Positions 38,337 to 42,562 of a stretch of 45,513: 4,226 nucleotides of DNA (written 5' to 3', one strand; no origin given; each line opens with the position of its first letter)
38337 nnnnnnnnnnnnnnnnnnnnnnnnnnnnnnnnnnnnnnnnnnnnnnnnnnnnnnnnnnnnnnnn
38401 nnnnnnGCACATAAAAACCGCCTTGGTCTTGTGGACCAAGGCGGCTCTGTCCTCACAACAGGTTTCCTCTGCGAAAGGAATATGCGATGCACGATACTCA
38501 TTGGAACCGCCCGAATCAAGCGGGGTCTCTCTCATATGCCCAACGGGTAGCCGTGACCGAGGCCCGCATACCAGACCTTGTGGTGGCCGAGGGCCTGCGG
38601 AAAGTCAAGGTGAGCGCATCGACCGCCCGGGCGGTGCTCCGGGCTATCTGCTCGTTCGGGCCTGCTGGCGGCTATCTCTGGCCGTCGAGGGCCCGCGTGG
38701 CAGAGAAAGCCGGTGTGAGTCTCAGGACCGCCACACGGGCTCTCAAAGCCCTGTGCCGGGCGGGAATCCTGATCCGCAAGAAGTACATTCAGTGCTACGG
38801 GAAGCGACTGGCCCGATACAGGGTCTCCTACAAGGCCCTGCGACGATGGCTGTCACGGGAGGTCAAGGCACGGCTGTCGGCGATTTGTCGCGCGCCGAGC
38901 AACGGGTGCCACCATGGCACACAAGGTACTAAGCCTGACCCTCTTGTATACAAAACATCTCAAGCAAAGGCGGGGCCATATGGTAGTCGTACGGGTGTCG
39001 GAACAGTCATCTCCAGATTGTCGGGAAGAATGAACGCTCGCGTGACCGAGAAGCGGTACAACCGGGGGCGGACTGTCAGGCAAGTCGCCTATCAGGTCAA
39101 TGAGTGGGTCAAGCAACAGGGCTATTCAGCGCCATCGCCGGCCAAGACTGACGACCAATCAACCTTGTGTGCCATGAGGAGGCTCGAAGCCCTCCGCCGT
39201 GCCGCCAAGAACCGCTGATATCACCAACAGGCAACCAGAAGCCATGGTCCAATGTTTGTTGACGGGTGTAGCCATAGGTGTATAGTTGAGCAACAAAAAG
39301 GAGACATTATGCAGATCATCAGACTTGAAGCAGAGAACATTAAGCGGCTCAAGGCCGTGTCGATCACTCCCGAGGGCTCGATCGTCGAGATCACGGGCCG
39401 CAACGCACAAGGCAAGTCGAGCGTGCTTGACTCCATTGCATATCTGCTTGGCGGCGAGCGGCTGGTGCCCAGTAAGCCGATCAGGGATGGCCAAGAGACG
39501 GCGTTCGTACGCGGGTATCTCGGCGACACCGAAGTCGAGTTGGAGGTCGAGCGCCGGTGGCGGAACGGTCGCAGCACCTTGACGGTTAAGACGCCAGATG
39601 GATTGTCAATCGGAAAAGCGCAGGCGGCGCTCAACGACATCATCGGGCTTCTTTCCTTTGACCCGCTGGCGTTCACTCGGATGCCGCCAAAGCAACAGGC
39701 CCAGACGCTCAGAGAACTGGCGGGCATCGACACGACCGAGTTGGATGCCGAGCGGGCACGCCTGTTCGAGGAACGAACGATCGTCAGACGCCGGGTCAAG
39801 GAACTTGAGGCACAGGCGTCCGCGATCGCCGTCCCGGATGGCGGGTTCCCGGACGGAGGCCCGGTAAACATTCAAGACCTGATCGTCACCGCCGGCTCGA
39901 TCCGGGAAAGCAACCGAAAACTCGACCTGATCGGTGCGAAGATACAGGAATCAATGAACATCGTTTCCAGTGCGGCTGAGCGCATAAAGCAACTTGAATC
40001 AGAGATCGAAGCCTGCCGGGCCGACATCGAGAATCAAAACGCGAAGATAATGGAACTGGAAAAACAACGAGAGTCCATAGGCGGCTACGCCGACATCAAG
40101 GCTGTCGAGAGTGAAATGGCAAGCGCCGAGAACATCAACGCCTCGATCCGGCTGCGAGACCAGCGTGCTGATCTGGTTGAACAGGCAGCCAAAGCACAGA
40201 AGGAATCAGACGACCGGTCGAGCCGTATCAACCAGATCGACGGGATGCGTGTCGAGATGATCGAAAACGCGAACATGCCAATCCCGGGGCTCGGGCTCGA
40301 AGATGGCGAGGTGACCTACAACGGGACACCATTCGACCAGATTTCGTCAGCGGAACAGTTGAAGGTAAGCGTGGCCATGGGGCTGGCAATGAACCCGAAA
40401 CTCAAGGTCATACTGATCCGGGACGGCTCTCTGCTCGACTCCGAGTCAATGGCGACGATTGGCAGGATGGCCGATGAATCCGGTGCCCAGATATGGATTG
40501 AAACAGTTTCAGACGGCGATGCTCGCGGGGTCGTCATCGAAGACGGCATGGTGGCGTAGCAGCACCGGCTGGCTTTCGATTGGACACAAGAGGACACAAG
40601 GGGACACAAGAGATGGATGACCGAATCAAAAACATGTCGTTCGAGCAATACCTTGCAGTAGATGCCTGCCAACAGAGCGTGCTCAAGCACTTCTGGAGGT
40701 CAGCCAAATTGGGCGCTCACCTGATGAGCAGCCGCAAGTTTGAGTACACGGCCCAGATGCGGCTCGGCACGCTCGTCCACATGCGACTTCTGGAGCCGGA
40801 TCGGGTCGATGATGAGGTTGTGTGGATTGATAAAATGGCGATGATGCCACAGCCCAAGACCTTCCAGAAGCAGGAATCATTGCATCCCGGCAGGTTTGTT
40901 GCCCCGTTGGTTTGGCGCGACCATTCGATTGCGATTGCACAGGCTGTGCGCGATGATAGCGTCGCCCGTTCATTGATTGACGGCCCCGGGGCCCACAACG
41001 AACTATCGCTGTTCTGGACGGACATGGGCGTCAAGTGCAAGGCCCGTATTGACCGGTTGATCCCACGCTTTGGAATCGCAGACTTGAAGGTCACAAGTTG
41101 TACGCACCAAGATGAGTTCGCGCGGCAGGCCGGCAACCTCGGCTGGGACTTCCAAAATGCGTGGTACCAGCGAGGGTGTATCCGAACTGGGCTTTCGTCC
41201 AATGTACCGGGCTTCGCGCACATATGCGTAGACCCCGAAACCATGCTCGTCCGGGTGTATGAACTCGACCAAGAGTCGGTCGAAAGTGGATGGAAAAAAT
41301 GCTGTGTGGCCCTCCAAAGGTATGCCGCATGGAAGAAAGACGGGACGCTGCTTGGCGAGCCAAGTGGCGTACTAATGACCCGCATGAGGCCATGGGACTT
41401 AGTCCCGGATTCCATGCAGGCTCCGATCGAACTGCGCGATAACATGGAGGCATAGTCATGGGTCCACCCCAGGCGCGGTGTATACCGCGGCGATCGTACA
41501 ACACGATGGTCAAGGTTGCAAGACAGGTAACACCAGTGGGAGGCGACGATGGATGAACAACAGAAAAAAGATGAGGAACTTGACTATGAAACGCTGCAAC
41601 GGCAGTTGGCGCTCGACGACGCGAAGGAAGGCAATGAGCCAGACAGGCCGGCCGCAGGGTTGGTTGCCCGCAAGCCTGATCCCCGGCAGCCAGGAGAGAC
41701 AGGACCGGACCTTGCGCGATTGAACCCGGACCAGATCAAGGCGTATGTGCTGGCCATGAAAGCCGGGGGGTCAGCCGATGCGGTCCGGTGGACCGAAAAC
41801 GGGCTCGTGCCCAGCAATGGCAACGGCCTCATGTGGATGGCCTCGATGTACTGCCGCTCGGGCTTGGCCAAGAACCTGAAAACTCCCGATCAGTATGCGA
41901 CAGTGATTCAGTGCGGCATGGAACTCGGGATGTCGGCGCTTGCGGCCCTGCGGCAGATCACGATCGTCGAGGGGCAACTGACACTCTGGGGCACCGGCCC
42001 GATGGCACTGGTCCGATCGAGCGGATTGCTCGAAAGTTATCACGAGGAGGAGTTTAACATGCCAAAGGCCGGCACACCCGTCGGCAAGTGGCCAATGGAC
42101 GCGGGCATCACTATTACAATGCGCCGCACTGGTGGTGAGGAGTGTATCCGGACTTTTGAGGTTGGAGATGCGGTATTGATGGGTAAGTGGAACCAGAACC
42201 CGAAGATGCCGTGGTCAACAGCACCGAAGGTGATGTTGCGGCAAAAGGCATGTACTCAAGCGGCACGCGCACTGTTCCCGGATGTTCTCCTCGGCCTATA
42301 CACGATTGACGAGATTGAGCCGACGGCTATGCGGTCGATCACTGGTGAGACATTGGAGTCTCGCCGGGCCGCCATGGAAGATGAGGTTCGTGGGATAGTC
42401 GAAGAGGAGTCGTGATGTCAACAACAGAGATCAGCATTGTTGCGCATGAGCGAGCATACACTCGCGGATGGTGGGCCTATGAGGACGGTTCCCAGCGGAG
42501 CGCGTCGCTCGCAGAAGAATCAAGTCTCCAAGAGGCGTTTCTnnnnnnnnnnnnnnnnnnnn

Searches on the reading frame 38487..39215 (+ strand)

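Call 26: search_protein_families(library=pfam, proteins=[window:38487-39215:+], max_evalue=0.01)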
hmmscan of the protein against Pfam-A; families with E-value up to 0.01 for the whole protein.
window:38487-39215:+ (243 aa): 6 families
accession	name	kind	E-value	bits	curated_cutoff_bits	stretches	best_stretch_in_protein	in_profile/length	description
PF13730.12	HTH_36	-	1e-08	35.3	25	1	46-95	6-55/55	Helix-turn-helix domain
PF13545.12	HTH_Crp_2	-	0.0019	18.6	27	1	67-100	24-59/70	Crp-like helix-turn-helix domain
PF05732.17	RepL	-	0.0033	17.4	20.3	1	70-99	80-109/164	Firmicute plasmid replication protein (RepL)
PF13412.12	HTH_24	-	0.0041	17.1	21.9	1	69-95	21-47/48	Winged helix-turn-helix DNA-binding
PF03428.19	RP-C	-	0.0054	17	24.4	0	64-99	70-105/175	Replication protein C N-terminal domain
PF00392.27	GntR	-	0.0064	16.6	27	0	66-99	25-58/64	Bacterial regulatory proteins, gntR family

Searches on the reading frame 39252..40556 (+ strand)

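Call 26: search_protein_families(library=pfam, proteins=[window:39252-40556:+], max_evalue=0.01)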
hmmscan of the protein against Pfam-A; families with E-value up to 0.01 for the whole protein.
window:39252-40556:+ (435 aa): 6 families
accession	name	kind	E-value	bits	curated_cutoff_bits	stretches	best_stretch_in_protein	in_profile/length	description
PF13476.12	AAA_23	-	1.8e-09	39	27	1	24-275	1-195/201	AAA domain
PF02463.25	SMC_N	-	4.6e-06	26.7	40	1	22-69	2-51/220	RecF/RecN/SMC N terminal domain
PF00005.33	ABC_tran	-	0.00019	22.5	25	0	40-85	9-56/137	ABC transporter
PF13555.12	AAA_29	-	0.00027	21.1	27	1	34-69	15-49/61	P-loop containing region of AAA domain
PF13175.12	AAA_15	-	0.0036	17.4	32.1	0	20-68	1-49/374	AAA ATPase domain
PF24627.1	PUMA_CC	-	0.0075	16.7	30.1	1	218-276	4-62/74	PUMA coiled-coil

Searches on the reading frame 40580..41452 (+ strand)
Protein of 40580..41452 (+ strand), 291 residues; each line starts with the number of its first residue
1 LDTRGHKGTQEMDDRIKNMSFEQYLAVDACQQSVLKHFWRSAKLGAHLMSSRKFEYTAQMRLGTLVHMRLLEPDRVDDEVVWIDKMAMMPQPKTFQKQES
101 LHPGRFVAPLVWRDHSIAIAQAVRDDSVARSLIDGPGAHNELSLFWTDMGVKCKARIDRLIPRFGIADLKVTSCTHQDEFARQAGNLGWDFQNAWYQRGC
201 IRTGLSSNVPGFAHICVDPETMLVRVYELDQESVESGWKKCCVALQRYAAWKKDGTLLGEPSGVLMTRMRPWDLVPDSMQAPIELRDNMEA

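Call 26: search_protein_families(library=pfam, proteins=[window:40580-41452:+], max_evalue=0.01)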
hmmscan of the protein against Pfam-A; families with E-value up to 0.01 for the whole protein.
window:40580-41452:+ (291 aa): 1 family
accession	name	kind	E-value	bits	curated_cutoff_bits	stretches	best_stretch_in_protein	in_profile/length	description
PF12684.13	DUF3799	-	6.9e-17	62.4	26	1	33-253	3-216/233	PDDEXK-like domain of unknown function (DUF3799)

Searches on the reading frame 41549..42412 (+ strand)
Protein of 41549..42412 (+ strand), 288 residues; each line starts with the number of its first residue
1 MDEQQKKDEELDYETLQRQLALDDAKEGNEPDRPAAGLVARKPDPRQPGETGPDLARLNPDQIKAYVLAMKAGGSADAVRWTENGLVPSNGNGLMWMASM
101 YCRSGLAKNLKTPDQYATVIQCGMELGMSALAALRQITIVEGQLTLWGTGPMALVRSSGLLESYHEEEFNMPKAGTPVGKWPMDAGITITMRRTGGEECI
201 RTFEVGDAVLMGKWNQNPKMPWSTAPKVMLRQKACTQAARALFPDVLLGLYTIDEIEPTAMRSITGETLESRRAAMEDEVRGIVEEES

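Call 26: search_protein_families(library=pfam, proteins=[window:41549-42412:+], max_evalue=0.01)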
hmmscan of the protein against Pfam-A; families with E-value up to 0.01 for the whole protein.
window:41549-42412:+ (288 aa): 1 family
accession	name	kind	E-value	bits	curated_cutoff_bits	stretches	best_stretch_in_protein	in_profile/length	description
PF03837.19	RecT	-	8.3e-07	29.2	24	1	195-256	124-187/198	RecT family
